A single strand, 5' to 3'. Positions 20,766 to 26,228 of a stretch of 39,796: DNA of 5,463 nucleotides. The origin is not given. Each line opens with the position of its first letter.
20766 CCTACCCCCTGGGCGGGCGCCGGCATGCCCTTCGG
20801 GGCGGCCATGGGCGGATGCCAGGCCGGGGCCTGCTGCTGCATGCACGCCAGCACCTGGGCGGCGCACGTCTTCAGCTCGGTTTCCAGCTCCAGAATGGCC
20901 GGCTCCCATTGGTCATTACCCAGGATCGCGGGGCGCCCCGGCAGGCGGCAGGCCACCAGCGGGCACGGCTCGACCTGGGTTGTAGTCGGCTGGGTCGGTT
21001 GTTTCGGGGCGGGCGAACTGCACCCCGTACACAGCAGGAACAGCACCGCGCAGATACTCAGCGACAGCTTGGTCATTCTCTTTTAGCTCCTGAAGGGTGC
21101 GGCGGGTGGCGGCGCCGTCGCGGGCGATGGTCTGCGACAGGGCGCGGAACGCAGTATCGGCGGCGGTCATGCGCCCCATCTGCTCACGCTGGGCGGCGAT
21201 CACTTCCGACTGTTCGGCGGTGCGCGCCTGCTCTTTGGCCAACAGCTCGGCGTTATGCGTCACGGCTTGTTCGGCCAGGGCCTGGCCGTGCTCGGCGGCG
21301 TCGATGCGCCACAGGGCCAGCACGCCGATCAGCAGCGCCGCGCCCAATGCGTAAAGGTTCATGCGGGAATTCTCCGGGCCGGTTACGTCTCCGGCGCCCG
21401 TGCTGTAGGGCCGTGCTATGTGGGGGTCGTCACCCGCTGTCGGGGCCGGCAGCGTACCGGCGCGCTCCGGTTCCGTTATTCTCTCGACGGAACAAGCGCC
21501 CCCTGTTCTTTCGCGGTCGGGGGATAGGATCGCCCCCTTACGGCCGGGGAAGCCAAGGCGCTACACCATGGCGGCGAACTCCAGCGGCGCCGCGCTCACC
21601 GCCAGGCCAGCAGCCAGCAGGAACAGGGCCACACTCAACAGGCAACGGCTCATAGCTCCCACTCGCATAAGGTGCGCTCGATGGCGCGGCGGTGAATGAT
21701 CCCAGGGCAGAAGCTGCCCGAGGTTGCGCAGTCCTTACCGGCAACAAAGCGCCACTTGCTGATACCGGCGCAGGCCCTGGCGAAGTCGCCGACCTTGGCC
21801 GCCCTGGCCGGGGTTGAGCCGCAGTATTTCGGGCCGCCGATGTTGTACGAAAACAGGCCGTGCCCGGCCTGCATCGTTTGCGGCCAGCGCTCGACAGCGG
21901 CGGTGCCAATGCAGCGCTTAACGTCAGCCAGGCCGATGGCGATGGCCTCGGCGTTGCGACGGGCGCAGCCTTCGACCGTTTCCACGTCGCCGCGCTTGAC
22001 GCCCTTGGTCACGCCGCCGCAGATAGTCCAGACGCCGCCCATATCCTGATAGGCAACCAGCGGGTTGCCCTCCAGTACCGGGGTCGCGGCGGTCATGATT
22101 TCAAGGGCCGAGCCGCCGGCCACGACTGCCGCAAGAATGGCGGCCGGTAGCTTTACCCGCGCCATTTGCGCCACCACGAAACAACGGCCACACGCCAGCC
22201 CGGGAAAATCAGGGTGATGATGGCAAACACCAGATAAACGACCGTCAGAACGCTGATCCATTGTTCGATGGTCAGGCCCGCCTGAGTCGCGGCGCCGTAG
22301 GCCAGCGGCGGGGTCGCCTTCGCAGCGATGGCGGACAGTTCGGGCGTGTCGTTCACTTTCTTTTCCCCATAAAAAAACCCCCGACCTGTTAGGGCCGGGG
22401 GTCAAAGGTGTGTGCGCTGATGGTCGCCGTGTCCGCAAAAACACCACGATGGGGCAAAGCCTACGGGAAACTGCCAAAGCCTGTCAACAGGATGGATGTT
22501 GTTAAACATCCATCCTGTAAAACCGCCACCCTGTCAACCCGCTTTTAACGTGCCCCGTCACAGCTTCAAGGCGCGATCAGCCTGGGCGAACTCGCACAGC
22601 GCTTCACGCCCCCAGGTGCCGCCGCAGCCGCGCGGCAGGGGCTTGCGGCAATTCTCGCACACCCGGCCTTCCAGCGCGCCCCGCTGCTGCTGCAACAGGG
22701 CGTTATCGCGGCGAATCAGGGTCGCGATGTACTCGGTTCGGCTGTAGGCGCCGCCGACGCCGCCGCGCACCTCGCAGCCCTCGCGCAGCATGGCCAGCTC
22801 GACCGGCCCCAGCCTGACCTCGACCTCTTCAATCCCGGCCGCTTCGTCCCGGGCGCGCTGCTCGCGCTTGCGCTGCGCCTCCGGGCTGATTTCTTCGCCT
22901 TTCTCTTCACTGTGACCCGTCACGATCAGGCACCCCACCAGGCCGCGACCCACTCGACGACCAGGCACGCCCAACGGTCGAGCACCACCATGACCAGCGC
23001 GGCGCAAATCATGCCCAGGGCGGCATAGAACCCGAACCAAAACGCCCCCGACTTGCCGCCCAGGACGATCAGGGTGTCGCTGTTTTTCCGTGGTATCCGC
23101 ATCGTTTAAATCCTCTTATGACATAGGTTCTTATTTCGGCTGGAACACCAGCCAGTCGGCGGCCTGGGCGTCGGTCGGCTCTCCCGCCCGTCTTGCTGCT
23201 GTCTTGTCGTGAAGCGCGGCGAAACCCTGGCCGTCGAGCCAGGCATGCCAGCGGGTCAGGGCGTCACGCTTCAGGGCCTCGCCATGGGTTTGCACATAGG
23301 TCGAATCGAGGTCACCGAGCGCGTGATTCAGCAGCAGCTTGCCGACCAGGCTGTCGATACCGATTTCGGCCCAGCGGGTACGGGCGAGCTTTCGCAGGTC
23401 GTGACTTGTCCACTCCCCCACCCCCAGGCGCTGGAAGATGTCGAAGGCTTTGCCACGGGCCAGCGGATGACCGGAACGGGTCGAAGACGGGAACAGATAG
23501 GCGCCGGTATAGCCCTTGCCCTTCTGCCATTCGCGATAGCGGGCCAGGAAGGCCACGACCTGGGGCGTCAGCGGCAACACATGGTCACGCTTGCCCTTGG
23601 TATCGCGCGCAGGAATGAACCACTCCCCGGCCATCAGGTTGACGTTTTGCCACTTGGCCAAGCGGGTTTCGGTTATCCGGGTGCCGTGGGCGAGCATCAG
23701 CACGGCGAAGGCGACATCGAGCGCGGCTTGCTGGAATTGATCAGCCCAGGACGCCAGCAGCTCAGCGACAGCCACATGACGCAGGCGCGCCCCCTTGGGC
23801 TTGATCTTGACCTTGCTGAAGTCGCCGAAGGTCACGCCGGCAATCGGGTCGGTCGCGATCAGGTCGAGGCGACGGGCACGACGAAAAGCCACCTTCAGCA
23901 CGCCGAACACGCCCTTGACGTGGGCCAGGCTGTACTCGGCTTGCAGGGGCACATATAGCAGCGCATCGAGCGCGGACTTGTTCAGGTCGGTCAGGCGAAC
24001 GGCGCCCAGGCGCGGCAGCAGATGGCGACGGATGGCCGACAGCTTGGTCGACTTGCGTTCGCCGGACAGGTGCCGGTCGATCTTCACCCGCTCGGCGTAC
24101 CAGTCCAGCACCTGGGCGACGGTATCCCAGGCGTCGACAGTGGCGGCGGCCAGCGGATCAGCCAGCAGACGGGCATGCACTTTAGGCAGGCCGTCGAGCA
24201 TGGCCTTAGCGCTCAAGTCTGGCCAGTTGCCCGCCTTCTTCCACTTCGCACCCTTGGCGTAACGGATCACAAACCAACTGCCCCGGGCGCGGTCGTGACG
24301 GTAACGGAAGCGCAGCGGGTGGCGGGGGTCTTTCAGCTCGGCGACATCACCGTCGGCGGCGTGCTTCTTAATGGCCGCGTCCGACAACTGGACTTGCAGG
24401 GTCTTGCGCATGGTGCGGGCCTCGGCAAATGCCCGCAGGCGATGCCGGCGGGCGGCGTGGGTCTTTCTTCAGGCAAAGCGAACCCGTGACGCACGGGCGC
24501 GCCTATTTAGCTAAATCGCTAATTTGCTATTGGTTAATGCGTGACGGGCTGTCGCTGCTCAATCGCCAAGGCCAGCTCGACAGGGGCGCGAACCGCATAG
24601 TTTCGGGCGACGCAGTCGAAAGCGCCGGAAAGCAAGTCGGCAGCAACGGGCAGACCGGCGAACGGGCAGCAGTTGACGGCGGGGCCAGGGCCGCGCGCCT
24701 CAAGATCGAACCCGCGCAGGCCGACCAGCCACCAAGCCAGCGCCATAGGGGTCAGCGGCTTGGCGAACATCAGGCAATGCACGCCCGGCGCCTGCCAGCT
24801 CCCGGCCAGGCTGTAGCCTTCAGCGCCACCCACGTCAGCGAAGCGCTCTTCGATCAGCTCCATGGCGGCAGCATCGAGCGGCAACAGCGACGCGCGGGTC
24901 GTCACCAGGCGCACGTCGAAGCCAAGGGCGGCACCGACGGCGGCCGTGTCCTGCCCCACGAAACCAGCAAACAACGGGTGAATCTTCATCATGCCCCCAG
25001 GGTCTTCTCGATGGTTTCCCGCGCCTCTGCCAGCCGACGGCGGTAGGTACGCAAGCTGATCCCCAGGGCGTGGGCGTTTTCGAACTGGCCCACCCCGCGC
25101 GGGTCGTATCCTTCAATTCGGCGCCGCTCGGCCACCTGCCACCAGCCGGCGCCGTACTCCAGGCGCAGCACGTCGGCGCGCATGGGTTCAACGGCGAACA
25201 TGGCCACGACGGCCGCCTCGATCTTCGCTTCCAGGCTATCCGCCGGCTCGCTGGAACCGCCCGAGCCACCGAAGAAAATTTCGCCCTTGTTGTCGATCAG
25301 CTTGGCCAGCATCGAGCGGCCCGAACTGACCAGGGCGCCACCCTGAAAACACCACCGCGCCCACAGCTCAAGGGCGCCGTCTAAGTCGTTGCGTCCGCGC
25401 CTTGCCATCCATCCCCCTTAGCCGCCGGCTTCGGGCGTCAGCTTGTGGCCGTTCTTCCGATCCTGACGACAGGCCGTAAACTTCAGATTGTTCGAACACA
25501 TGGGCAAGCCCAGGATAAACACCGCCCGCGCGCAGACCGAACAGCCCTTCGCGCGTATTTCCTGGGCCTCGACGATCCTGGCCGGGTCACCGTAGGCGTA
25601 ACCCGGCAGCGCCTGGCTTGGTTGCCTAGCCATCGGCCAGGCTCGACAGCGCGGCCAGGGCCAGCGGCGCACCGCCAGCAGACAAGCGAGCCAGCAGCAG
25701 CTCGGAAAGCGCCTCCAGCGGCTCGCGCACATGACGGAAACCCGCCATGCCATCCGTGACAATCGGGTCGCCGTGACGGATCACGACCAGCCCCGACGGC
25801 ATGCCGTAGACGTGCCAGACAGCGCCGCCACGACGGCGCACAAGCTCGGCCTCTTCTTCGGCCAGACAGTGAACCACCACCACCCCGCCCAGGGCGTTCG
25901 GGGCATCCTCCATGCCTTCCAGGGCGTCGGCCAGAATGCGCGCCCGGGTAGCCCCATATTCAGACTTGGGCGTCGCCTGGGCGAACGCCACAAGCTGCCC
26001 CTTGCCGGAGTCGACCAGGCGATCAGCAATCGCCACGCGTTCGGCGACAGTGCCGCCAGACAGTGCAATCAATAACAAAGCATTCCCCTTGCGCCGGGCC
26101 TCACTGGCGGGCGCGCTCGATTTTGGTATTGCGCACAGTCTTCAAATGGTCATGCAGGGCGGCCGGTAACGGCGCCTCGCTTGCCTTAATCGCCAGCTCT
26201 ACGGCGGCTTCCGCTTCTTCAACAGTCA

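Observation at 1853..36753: AT-rich 8-bp-periodic box arrays at eight intergenic loci across the phage genome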

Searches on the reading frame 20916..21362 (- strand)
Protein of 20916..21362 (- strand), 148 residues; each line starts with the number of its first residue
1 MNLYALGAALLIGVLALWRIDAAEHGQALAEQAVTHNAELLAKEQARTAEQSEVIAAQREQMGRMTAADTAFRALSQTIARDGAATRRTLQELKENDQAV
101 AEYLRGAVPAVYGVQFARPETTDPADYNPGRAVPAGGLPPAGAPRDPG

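Call 26: search_protein_families(library=phrogs, proteins=[window:20916-21362:-], max_evalue=0.001)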
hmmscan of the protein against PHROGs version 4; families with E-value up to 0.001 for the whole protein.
window:20916-21362:- (148 aa): 3 families
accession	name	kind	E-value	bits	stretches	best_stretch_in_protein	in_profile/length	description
phrog_89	-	lysis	2.9e-10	41.3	1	8-136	8-137/143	Rz-like spanin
phrog_5975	-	unknown function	0.00014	22.7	1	4-125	22-147/182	-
phrog_2466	-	lysis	0.00057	20.7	1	2-70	7-75/172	Rz-like spanin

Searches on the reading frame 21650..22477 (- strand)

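Call 26: search_protein_families(library=phrogs, proteins=[window:21650-22477:-], max_evalue=0.001)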
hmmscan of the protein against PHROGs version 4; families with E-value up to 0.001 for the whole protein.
window:21650-22477:- (275 aa): 3 families
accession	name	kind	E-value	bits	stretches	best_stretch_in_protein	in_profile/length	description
phrog_7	-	lysis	1.3e-32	113.8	1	96-274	529-698/873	endolysin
phrog_7910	-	lysis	1.9e-10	42.2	1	179-273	6-93/96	endolysin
phrog_6543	-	unknown function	5.1e-10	40.5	1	109-158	8-57/71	-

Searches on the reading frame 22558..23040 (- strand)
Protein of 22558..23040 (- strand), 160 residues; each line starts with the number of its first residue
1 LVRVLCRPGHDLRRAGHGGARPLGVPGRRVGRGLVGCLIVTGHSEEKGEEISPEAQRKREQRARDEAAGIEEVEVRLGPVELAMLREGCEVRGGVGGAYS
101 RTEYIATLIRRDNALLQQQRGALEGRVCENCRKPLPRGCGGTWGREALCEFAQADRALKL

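Call 26: search_protein_families(library=phrogs, proteins=[window:22558-23040:-], max_evalue=0.001)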
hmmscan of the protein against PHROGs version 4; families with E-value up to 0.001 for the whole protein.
window:22558-23040:- (160 aa): 1 family
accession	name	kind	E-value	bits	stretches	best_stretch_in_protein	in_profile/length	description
phrog_536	-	transcription regulation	1.8e-26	93.6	1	54-160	6-113/115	transcriptional regulator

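Call 89: search_protein_families(library=pfam, proteins=[window:22558-23040:-], max_evalue=0.01)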
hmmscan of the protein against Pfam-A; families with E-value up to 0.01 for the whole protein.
window:22558-23040:- (160 aa): 0 families

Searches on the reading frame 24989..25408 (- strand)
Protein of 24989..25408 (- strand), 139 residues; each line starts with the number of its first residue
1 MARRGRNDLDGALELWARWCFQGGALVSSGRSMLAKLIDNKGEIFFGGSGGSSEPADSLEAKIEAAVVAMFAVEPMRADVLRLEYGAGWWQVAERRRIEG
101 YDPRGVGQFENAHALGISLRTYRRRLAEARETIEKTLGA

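Call 25: search_protein_families(library=phrogs, proteins=[window:24989-25408:-], max_evalue=0.001)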
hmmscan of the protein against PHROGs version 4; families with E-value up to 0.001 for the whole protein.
window:24989-25408:- (139 aa): 2 families
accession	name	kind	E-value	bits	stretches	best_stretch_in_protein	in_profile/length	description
phrog_5285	-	unknown function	6.3e-29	101.8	1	6-137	3-122/127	-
phrog_4300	-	unknown function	0.0004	21.6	1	9-137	5-132/168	-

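Call 89: search_protein_families(library=pfam, proteins=[window:24989-25408:-], max_evalue=0.01)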
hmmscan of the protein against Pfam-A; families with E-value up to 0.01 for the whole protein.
window:24989-25408:- (139 aa): 1 family
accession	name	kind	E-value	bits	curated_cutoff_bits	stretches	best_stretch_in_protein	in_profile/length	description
PF07638.17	Sigma70_ECF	-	0.0023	18.3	21.1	1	92-136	138-182/185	ECF sigma factor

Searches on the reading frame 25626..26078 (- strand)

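Call 25: search_protein_families(library=phrogs, proteins=[window:25626-26078:-], max_evalue=0.001)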
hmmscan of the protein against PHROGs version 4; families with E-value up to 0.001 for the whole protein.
window:25626-26078:- (150 aa): 1 family
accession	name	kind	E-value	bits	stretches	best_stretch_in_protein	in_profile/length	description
phrog_17666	-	unknown function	3.1e-06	28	1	2-102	7-102/130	-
